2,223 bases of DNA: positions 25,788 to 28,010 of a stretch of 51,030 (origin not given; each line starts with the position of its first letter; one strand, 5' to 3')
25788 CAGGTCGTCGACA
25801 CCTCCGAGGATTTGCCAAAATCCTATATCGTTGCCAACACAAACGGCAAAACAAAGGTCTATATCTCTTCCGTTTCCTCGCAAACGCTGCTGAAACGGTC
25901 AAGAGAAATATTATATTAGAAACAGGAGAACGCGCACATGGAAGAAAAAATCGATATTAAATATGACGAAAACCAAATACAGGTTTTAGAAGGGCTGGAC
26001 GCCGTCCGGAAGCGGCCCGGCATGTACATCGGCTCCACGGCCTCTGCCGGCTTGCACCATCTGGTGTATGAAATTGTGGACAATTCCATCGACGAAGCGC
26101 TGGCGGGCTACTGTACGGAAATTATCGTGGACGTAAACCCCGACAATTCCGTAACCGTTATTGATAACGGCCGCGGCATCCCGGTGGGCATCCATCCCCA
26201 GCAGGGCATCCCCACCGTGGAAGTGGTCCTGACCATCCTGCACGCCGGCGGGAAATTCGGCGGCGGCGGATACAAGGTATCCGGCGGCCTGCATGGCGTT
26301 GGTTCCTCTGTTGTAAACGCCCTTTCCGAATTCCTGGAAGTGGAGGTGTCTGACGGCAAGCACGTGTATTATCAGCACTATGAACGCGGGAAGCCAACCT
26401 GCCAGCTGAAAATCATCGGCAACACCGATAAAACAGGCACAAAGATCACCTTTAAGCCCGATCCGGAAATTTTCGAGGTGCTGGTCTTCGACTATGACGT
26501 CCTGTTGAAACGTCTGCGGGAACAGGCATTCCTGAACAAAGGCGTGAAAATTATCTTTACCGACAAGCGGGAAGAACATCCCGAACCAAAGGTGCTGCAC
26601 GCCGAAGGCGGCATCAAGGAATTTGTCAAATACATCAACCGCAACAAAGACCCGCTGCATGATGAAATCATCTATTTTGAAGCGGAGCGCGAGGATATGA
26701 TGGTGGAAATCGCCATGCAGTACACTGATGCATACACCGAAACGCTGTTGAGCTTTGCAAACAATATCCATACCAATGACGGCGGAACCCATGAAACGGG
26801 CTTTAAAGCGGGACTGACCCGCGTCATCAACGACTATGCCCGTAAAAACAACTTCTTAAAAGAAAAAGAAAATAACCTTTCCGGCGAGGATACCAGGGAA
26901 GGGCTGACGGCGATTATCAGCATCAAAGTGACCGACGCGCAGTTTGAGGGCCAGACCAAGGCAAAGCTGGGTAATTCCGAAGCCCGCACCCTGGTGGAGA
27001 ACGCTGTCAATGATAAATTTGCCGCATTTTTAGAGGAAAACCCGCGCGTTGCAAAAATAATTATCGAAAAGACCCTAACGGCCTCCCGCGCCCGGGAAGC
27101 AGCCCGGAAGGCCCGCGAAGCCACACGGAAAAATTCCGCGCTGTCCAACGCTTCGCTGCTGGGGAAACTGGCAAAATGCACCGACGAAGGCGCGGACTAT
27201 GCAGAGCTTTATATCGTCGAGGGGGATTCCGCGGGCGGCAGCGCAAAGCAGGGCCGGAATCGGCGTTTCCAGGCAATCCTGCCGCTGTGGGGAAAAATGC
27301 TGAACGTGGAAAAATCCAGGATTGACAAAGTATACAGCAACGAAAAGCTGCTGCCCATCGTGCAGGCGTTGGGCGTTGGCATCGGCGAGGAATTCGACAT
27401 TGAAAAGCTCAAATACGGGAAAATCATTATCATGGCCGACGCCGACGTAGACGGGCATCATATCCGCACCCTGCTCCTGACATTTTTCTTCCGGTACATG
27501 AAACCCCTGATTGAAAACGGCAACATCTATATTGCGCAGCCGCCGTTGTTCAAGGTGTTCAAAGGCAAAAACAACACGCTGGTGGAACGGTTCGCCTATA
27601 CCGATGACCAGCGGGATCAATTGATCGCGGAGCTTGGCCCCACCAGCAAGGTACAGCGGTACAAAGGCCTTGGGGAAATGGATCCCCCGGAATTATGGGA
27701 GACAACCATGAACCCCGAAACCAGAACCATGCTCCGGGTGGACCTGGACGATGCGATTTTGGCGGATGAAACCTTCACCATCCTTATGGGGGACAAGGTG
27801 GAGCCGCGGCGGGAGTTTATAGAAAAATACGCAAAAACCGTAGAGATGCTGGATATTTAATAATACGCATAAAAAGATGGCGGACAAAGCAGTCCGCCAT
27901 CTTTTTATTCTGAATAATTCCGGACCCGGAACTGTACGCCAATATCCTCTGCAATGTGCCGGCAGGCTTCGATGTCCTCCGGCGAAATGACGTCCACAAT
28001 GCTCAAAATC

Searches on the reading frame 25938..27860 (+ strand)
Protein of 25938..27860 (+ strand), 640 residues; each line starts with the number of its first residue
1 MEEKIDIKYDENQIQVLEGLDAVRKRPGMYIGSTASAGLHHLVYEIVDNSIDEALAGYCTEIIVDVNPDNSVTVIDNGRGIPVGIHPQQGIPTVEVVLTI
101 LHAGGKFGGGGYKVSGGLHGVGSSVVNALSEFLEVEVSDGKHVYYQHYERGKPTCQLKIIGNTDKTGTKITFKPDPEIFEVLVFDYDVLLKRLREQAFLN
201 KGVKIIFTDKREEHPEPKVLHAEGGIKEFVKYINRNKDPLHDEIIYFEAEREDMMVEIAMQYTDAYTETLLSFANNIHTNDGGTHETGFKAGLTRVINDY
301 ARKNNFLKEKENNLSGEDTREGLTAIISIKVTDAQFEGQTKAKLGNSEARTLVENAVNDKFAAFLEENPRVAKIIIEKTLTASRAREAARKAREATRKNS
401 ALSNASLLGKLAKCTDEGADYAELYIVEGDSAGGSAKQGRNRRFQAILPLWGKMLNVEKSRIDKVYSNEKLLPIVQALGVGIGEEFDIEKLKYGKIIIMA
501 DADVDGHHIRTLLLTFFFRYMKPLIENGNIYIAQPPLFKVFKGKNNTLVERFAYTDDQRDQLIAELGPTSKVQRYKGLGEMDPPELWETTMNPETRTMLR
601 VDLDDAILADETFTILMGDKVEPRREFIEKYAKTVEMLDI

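Call 59: list_cluster_members(proteins=[window:25938-27860:+, window:35863-38346:-, window:33506-33667:-, window:32471-33331:-])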
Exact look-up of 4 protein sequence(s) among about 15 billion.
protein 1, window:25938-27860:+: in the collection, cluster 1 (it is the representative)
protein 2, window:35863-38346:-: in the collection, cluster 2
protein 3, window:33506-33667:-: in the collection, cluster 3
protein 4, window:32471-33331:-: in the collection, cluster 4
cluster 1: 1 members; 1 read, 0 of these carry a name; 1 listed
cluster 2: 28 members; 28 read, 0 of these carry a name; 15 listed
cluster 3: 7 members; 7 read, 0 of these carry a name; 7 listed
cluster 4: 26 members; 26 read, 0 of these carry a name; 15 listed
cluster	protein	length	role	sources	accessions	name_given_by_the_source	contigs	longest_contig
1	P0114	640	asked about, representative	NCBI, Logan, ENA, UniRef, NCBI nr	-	-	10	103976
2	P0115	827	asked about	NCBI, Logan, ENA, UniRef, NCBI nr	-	-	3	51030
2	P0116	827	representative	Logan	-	-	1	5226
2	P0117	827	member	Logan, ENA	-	-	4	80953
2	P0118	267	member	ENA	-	-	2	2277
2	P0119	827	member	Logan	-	-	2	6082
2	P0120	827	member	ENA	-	-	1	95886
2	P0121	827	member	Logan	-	-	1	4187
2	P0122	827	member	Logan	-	-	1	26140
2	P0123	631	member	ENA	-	-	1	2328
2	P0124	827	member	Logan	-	-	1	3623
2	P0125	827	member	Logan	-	-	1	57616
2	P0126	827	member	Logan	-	-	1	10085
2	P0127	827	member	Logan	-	-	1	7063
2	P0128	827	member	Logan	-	-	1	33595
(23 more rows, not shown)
